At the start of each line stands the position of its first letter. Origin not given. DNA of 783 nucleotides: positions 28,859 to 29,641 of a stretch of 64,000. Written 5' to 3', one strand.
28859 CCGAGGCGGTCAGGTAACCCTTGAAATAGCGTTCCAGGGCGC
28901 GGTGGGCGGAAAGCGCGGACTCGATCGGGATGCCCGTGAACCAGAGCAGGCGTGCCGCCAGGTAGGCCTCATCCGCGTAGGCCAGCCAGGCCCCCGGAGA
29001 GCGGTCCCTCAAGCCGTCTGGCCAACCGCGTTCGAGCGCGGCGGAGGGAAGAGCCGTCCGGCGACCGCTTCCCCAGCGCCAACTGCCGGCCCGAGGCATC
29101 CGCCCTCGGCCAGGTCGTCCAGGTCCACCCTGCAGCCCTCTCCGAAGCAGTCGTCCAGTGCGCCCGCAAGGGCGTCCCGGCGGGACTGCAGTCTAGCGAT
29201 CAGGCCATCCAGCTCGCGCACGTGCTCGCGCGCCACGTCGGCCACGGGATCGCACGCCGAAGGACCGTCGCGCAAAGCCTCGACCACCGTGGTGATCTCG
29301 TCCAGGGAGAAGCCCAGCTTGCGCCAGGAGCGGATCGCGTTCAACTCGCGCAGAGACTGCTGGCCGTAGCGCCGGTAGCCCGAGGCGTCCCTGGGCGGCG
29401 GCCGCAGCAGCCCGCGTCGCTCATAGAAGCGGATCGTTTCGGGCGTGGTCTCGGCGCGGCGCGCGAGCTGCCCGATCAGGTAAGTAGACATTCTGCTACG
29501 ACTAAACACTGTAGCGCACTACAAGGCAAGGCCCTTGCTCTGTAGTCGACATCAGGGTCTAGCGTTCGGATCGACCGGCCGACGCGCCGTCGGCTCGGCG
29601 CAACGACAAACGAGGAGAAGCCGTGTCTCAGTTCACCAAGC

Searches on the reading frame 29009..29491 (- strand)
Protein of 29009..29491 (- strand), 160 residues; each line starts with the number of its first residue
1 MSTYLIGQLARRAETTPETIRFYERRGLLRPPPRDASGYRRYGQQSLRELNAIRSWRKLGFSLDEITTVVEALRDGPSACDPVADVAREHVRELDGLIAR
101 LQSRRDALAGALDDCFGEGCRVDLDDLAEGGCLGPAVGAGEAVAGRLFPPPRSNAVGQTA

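Call 3: search_protein_families(library=ncbifam, proteins=[window:29009-29491:-], max_evalue=1)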
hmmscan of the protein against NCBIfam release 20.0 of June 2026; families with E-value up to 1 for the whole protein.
window:29009-29491:- (160 aa): 18 families
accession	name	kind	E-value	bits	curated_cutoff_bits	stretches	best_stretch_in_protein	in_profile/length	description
TIGR02044.1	CueR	equivalog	4e-25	88.3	147.4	1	6-118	3-115/127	Cu(I)-responsive transcriptional regulator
TIGR02051.1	MerR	equivalog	1.7e-22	80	150.85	1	6-115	2-109/124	mercury resistance transcriptional regulator MerR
NF007069.0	PRK09514.1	equivalog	1.9e-22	79.7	143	1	4-117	2-116/141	Zn(2+)-responsive transcriptional regulator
TIGR02043.1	ZntR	equivalog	6.2e-21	74.9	167.95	1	4-118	2-117/131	Zn(2+)-responsive transcriptional regulator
TIGR02047.1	CadR-PbrR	equivalog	3.4e-19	69.1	151.45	1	6-115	3-112/127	Cd(II)/Pb(II)-responsive transcriptional regulator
NF007590.0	PRK10227.1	equivalog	4e-19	69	244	1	6-119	3-116/135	Cu(I)-responsive transcriptional regulator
NF010315.0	PRK13752.1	subfamily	1.4e-15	57.6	261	1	5-102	9-104/144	mercury resistance transcriptional regulator MerR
TIGR01950.1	SoxR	equivalog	5.3e-14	52.2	116.9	1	6-120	4-114/142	redox-sensitive transcriptional activator SoxR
NF041849.1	trans_regNmlR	equivalog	4.3e-11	42.9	175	1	10-108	7-105/117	stress response transcriptional regulator NmlR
NF047375.1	HeatShock_HspR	equivalog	2.3e-09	37.2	105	1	3-72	3-72/92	heat shock protein transcriptional repressor HspR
TIGR02054.1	MerD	equivalog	2.6e-09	37.6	103.65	1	1-109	1-100/120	mercuric resistance transcriptional repressor MerD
NF053782.1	ChlnTransRegdde3219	equivalog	1.6e-07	31.1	450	1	3-72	6-75/278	choline utilization transcriptional activator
NF050798.1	TF_FtsR_Actino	equivalog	2.3e-06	27.9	150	1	16-77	18-79/223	transcriptional regulator FtsR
NF047377.1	heat_HspR_dupli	exception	5.4e-06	26.1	300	1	4-70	6-72/214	heat shock protein transcriptional repressor HspR, fused homodimer type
NF033783.1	coreg_MerD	equivalog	8.5e-06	26.2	170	1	1-84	1-86/121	mercury resistance co-regulator MerD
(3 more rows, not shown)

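Call 4: search_protein_families(library=pfam, proteins=[window:29009-29491:-], max_evalue=1)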
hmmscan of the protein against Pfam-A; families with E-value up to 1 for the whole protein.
window:29009-29491:- (160 aa): 3 families
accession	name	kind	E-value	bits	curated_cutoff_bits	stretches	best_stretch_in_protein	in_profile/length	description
PF13411.12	MerR_1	-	7.7e-20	71.2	21.6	1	4-72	1-68/69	MerR HTH family regulatory protein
PF00376.29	MerR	-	1.4e-14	54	28.2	1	6-42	2-38/38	MerR family regulatory protein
PF09278.17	MerR-DNA-bind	-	9.4e-14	52.2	25.4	1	47-110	1-64/65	MerR, DNA binding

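Call 6: find_homologous_proteins(query=window:29009-29491:-, max_evalue=1e-10)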
Query window:29009-29491:- (160 aa): 1229 proteins with E <= 1e-10 among 2030 candidates; the best 120 are listed.
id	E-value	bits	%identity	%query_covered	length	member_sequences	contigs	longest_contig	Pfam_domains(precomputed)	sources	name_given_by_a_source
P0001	1.6e-100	352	100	100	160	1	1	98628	PF00376.30,PF13411.13,PF09278.18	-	-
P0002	1.3e-73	264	78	98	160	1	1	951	PF00376.30,PF13411.13,PF09278.18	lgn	-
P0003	5.6e-73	262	78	100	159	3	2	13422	PF00376.30,PF13411.13,PF09278.18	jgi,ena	jgi:DNA-binding transcriptional MerR regulator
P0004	1.1e-72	261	79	99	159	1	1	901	PF00376.30,PF13411.13,PF09278.18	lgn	-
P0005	2.2e-71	257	79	93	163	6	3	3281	PF00376.30,PF13411.13,PF09278.18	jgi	jgi:MerR family copper efflux transcriptional regulator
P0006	4.3e-69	249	82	86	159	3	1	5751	PF00376.30,PF13411.13,PF09278.18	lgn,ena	-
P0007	2.0e-67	244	73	98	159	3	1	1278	PF00376.30,PF13411.13,PF09278.18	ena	-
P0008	7.8e-62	226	75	89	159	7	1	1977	PF00376.30,PF13411.13,PF09278.18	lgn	-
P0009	1.5e-61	225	72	94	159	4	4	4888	PF00376.30,PF13411.13,PF09278.18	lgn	-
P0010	4.1e-22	97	47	79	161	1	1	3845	PF00376.30,PF13411.13,PF09278.18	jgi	jgi:Hg(II)-responsive transcriptional regulator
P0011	6.4e-21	93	45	74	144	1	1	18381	PF00376.30,PF13411.13,PF09278.18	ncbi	-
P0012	3.5e-20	90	45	74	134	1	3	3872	PF00376.30,PF13411.13,PF09278.18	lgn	-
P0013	4.0e-20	90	46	71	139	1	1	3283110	PF00376.30,PF13411.13,PF09278.18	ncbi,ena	-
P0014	4.3e-20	90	47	69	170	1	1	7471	PF00376.30,PF13411.13,PF09278.18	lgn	-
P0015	5.5e-20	90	46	70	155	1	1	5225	PF00376.30,PF13411.13,PF09278.18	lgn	-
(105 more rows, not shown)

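Call 9: find_encoding_contigs(protein=P0003, flank=3000, max_places=4)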
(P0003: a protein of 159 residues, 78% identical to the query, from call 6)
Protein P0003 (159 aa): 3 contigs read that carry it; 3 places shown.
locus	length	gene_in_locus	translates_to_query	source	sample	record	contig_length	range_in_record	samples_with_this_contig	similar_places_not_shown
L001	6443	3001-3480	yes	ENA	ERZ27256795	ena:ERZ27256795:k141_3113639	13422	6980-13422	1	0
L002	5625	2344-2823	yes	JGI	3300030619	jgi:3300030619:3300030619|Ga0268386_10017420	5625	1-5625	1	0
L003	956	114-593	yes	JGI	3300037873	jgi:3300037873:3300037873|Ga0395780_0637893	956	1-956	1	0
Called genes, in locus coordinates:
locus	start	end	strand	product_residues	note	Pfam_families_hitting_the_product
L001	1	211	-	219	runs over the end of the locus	PF03352:Adenine_glyco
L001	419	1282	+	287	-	PF23678:YqhI (weak), PF01738:DLH, PF08840:BAAT_C (faint)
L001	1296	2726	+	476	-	PF03606:DcuC, PF03806:ABG_transport (weak), PF02667:SCFA_trans (weak)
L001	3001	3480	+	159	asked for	PF00376:MerR, PF13411:MerR_1, PF09278:MerR-DNA-bind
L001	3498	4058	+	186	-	-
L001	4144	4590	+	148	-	-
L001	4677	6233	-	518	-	PF00890:FAD_binding_2 (faint), PF01266:DAO, PF16901:DAO_C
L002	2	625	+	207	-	?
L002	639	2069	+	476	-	PF03606:DcuC, PF03806:ABG_transport (weak), PF02667:SCFA_trans (weak)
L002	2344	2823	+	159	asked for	PF00376:MerR, PF13411:MerR_1, PF09278:MerR-DNA-bind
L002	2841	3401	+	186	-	-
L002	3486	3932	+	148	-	-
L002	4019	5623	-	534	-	?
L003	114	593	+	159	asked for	PF00376:MerR, PF13411:MerR_1, PF09278:MerR-DNA-bind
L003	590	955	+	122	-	?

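Call 10: find_encoding_contigs(protein=P0006, flank=3000, max_places=4)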
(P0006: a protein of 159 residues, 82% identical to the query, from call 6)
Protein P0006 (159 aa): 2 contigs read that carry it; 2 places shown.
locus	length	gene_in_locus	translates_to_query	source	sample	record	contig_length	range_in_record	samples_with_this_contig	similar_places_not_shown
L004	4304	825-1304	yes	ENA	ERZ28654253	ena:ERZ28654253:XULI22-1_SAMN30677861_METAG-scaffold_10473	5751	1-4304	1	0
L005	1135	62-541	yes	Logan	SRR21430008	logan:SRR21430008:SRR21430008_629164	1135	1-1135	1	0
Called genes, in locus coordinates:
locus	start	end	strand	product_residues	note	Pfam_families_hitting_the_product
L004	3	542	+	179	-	?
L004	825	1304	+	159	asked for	PF00376:MerR, PF13411:MerR_1, PF09278:MerR-DNA-bind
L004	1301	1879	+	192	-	-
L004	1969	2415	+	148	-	-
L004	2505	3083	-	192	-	PF16901:DAO_C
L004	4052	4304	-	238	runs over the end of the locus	-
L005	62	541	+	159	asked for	PF00376:MerR, PF13411:MerR_1, PF09278:MerR-DNA-bind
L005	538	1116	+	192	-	-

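Call 11: find_encoding_contigs(protein=P0009, flank=3000, max_places=4)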
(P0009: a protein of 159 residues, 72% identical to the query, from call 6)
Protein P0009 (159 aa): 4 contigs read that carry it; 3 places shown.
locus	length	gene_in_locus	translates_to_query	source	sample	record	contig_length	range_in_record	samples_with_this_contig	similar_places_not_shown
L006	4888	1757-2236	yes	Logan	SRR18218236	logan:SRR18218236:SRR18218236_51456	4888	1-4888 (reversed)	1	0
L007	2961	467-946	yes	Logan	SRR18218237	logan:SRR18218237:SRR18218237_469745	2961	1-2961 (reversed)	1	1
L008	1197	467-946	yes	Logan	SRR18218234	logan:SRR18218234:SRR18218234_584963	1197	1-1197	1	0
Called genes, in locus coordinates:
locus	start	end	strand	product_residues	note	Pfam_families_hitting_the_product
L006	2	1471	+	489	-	?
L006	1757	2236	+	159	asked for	PF00376:MerR, PF13411:MerR_1, PF09278:MerR-DNA-bind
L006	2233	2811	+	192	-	-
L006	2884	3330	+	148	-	-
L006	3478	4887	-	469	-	?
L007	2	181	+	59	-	?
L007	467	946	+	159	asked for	PF00376:MerR, PF13411:MerR_1, PF09278:MerR-DNA-bind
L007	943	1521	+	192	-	-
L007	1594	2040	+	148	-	-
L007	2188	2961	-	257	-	?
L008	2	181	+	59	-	?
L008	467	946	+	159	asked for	PF00376:MerR, PF13411:MerR_1, PF09278:MerR-DNA-bind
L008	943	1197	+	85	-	?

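Call 12: find_encoding_contigs(protein=P0005, flank=3000, max_places=4)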
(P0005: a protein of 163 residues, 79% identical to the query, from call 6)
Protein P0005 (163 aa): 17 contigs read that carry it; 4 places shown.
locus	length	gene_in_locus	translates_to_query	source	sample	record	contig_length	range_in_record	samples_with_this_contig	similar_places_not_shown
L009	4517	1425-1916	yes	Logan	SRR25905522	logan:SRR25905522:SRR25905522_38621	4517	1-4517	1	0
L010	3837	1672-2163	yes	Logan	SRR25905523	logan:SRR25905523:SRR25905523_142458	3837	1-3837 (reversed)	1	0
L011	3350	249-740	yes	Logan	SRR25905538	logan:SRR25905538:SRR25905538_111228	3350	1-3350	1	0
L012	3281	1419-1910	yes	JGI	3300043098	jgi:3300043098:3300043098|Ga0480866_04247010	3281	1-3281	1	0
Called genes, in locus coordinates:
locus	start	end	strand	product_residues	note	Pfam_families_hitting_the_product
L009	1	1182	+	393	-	?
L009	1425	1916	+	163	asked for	PF00376:MerR, PF13411:MerR_1, PF09278:MerR-DNA-bind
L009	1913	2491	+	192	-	-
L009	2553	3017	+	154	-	-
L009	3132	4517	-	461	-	?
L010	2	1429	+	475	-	?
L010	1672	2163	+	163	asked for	PF00376:MerR, PF13411:MerR_1, PF09278:MerR-DNA-bind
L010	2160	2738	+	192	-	-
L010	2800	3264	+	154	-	-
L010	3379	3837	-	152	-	?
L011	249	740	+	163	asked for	PF00376:MerR, PF13411:MerR_1, PF09278:MerR-DNA-bind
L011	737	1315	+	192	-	-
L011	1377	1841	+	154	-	-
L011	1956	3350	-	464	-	?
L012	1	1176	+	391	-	?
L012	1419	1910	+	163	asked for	PF00376:MerR, PF13411:MerR_1, PF09278:MerR-DNA-bind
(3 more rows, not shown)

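Call 21: search_solved_structures(query=window:29009-29491:-, max_evalue=1e-8, show_alignments=3)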
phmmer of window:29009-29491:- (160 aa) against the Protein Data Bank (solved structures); distinct sequences matched with E-value up to 1e-8: 12.
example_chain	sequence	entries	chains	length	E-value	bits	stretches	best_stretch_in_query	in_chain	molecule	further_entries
6ldi_G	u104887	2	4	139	1.8e-17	67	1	6-119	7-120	HTH-type transcriptional regulator CueR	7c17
1q05_A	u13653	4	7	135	1.9e-17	66.8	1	8-119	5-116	Transcriptional regulator cueR | HTH-type transcriptional regulator CueR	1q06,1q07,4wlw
6xh7_G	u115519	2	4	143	2.1e-17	66.7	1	8-120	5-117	HTH-type transcriptional regulator CueR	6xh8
4wls_A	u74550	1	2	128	2.4e-16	63.2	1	8-112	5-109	HTH-type transcriptional regulator CueR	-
6jyw_A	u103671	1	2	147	1.3e-14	57.6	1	6-121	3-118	CadR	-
5crl_A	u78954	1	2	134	1.7e-14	57.2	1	4-106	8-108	Mercuric resistance operon regulatory protein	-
6jgv_A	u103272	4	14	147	1.7e-14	57.2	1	6-121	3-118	CadR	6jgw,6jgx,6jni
6jgf_A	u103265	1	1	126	2.1e-14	56.9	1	6-118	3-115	CadR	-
4ua1_A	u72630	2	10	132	2.4e-13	53.5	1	4-94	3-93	Regulatory protein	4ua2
2vz4_A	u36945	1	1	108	4.5e-13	52.6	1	4-111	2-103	HTH-TYPE TRANSCRIPTIONAL ACTIVATOR TIPA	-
3gp4_A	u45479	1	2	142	2.1e-10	44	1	9-113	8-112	Transcriptional regulator, MerR family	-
5gpe_A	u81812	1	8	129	2.1e-10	43.9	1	6-103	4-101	Transcriptional regulator, MerR-family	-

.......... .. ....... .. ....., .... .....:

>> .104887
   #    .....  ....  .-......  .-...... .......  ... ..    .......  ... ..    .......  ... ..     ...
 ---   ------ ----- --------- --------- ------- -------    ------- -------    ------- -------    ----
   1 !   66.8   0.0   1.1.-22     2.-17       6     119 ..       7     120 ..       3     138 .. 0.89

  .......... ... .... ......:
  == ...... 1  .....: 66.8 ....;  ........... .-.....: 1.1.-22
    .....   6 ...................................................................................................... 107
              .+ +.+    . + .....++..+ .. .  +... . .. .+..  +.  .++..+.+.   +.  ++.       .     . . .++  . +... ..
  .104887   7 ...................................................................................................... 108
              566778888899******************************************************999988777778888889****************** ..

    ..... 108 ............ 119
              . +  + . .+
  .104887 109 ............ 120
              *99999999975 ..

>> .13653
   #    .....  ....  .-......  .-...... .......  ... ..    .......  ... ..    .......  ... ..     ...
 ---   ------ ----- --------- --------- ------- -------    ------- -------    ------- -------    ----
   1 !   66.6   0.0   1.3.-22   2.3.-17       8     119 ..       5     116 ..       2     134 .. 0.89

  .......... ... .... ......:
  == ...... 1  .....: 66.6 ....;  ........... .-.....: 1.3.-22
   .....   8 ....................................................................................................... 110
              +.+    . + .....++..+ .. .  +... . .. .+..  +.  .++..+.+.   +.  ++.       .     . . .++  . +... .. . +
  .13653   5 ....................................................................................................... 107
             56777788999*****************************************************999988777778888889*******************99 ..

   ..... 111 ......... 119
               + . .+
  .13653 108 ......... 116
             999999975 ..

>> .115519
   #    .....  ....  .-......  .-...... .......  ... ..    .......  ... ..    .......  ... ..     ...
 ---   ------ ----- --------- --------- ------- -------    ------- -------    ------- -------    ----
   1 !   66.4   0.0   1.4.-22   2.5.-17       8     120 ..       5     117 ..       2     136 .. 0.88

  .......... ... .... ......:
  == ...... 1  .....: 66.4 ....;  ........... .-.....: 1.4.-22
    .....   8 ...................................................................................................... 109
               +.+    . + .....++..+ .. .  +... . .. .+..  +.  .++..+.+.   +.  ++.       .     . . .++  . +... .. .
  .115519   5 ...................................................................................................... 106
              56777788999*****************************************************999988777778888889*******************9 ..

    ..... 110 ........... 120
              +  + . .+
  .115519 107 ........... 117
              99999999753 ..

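Call 23: find_encoding_contigs(protein=P0008, flank=2000, max_places=3)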
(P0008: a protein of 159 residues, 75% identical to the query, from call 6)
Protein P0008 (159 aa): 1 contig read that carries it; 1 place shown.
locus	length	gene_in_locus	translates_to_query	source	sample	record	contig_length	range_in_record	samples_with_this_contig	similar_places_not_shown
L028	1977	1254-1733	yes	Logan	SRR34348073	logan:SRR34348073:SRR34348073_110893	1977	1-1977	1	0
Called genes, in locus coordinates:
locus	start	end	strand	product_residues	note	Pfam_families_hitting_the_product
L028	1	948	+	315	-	?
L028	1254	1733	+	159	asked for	PF00376:MerR, PF13411:MerR_1, PF09278:MerR-DNA-bind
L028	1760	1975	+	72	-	?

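Call 24: find_encoding_contigs(protein=P0007, flank=2000, max_places=3)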
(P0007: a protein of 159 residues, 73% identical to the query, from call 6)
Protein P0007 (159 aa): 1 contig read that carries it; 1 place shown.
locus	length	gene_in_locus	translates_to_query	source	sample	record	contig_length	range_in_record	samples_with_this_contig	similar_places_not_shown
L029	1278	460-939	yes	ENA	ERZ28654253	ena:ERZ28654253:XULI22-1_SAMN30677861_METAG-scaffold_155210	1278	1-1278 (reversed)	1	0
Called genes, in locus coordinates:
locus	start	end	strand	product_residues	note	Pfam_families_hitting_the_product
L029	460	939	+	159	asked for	PF00376:MerR, PF13411:MerR_1, PF09278:MerR-DNA-bind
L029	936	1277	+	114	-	?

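Call 25: find_encoding_contigs(protein=P0002, flank=2000, max_places=3)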
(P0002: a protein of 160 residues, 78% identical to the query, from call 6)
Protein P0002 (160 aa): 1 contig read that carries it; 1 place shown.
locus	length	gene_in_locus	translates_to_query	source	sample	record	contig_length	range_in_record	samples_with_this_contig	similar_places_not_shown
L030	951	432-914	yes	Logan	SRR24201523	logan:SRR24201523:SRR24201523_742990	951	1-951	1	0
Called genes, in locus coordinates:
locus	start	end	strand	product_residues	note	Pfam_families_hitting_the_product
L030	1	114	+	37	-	?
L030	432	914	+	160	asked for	PF00376:MerR, PF13411:MerR_1, PF09278:MerR-DNA-bind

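Call 26: find_encoding_contigs(protein=P0004, flank=2000, max_places=3)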
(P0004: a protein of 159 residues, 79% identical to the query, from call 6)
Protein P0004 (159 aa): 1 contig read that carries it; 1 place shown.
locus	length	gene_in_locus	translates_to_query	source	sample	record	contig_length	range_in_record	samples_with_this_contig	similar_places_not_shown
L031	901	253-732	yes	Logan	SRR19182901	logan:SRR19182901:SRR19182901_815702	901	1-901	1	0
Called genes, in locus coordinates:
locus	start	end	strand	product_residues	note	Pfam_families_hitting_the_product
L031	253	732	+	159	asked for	PF00376:MerR, PF13411:MerR_1, PF09278:MerR-DNA-bind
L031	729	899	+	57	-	?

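Call 55: find_encoding_contigs(protein=P0010, flank=2500, max_places=2)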
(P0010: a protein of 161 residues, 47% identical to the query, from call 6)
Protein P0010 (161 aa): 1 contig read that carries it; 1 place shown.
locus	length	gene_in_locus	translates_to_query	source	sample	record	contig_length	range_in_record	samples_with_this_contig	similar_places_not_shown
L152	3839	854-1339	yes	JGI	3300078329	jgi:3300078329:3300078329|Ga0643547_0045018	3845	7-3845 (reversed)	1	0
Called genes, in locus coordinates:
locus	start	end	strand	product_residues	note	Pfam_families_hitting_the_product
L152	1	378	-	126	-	?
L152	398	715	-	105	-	PF09413:DUF2007 (weak)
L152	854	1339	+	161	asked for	PF00376:MerR, PF13411:MerR_1, PF09278:MerR-DNA-bind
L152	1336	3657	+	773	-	PF00403:HMA, PF00122:E1-E2_ATPase, PF00702:Hydrolase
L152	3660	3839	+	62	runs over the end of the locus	?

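Call 56: find_encoding_contigs(protein=P0011, flank=2500, max_places=2)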
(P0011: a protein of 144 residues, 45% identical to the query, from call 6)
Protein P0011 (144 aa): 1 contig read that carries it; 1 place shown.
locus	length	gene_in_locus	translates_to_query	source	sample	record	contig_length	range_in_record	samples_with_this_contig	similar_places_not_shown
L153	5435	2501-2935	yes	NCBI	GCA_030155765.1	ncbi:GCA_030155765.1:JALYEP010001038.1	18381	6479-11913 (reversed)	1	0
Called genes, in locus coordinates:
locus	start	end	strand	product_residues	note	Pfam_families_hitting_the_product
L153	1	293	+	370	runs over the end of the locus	PF12679:ABC2_membrane_2, PF12698:ABC2_membrane_3, PF01061:ABC2_membrane, PF12730:ABC2_membrane_4 (weak)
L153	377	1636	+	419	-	PF07730:HisKA_3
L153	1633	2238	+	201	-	PF00072:Response_reg, PF00196:GerE, PF04545:Sigma70_r4, PF08281:Sigma70_r4_2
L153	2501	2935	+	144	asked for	PF00376:MerR, PF13411:MerR_1, PF09278:MerR-DNA-bind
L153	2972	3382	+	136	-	PF19948:DUF6410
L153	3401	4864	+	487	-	PF07992:Pyr_redox_2, PF12831:FAD_oxidored (faint), PF13738:Pyr_redox_3 (faint), PF00070:Pyr_redox, PF02852:Pyr_redox_dim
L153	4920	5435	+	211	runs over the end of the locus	PF12324:HTH_15 (weak), PF03243:MerB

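Call 57: find_encoding_contigs(protein=P0013, flank=2500, max_places=2)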
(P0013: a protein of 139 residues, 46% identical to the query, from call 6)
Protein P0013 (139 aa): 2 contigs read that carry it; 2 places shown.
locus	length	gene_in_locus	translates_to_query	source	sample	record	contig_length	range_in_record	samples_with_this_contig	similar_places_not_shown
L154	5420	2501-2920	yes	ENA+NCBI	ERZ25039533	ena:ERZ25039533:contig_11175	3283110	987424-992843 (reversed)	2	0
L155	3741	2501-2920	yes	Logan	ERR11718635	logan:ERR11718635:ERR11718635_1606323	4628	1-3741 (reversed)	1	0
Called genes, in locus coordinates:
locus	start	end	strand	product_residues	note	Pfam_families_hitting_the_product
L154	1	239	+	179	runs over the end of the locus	-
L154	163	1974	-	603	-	-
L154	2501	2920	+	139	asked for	PF13411:MerR_1, PF00376:MerR, PF09278:MerR-DNA-bind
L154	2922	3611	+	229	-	PF03203:MerC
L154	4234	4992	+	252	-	-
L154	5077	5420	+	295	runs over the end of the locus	-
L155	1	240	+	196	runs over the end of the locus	-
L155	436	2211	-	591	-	-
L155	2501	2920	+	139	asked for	PF13411:MerR_1, PF00376:MerR, PF09278:MerR-DNA-bind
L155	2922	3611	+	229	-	PF03203:MerC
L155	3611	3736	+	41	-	-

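Call 77: search_protein_families(library=padloc, proteins=[P0001], max_evalue=0.01)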
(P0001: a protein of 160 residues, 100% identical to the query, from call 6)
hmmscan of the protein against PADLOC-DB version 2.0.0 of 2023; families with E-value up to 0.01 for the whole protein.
P0001 (160 aa): 1 family
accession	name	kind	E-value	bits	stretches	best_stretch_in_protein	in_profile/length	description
PDLC04133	mad1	-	6e-12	43.7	1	1-50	3-50/60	mads_1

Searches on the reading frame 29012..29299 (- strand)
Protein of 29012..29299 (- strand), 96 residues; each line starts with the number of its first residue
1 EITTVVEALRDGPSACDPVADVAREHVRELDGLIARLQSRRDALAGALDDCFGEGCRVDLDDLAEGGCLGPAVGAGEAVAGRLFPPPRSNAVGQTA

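Call 42: search_solved_structures(query=window:29012-29299:-, max_evalue=10, show_alignments=5)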
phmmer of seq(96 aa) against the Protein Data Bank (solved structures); distinct sequences matched with E-value up to 10: 13.
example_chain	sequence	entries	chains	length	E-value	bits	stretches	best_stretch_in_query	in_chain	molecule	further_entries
7wxz_A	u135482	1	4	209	0.0038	20.9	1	5-61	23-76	Spike protein S2'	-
6lxt_A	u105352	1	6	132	0.17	15.5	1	5-77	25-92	Spike protein S2, Spike protein S2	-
7cot_A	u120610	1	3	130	0.17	15.5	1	5-77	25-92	Spike glycoprotein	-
1wyy_A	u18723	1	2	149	0.41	14.3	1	3-77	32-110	E2 Glycoprotein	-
8tn2_A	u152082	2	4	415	0.82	13.4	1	26-58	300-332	PLP-dependent aminotransferase MppQ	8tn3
7wg7_B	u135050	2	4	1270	1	13.1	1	5-59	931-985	Spike glycoprotein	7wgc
8zby_A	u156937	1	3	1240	1.2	12.9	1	5-54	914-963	Spike glycoprotein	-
2bez_C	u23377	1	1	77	1.7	12.3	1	2-55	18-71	Spike glycoprotein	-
8thf_A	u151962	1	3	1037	1.8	12.3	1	5-53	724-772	Spike protein S1,Spike glycoprotein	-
7tly_I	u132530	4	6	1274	1.9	12.2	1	5-54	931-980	Spike glycoprotein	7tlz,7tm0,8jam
8erq_A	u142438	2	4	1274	1.9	12.2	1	5-54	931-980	Spike glycoprotein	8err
8c2r_A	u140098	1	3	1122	2.1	12.1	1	5-53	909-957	Spike glycoprotein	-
1eye_A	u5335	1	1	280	2.4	11.9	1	46-82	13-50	DIHYDROPTEROATE SYNTHASE I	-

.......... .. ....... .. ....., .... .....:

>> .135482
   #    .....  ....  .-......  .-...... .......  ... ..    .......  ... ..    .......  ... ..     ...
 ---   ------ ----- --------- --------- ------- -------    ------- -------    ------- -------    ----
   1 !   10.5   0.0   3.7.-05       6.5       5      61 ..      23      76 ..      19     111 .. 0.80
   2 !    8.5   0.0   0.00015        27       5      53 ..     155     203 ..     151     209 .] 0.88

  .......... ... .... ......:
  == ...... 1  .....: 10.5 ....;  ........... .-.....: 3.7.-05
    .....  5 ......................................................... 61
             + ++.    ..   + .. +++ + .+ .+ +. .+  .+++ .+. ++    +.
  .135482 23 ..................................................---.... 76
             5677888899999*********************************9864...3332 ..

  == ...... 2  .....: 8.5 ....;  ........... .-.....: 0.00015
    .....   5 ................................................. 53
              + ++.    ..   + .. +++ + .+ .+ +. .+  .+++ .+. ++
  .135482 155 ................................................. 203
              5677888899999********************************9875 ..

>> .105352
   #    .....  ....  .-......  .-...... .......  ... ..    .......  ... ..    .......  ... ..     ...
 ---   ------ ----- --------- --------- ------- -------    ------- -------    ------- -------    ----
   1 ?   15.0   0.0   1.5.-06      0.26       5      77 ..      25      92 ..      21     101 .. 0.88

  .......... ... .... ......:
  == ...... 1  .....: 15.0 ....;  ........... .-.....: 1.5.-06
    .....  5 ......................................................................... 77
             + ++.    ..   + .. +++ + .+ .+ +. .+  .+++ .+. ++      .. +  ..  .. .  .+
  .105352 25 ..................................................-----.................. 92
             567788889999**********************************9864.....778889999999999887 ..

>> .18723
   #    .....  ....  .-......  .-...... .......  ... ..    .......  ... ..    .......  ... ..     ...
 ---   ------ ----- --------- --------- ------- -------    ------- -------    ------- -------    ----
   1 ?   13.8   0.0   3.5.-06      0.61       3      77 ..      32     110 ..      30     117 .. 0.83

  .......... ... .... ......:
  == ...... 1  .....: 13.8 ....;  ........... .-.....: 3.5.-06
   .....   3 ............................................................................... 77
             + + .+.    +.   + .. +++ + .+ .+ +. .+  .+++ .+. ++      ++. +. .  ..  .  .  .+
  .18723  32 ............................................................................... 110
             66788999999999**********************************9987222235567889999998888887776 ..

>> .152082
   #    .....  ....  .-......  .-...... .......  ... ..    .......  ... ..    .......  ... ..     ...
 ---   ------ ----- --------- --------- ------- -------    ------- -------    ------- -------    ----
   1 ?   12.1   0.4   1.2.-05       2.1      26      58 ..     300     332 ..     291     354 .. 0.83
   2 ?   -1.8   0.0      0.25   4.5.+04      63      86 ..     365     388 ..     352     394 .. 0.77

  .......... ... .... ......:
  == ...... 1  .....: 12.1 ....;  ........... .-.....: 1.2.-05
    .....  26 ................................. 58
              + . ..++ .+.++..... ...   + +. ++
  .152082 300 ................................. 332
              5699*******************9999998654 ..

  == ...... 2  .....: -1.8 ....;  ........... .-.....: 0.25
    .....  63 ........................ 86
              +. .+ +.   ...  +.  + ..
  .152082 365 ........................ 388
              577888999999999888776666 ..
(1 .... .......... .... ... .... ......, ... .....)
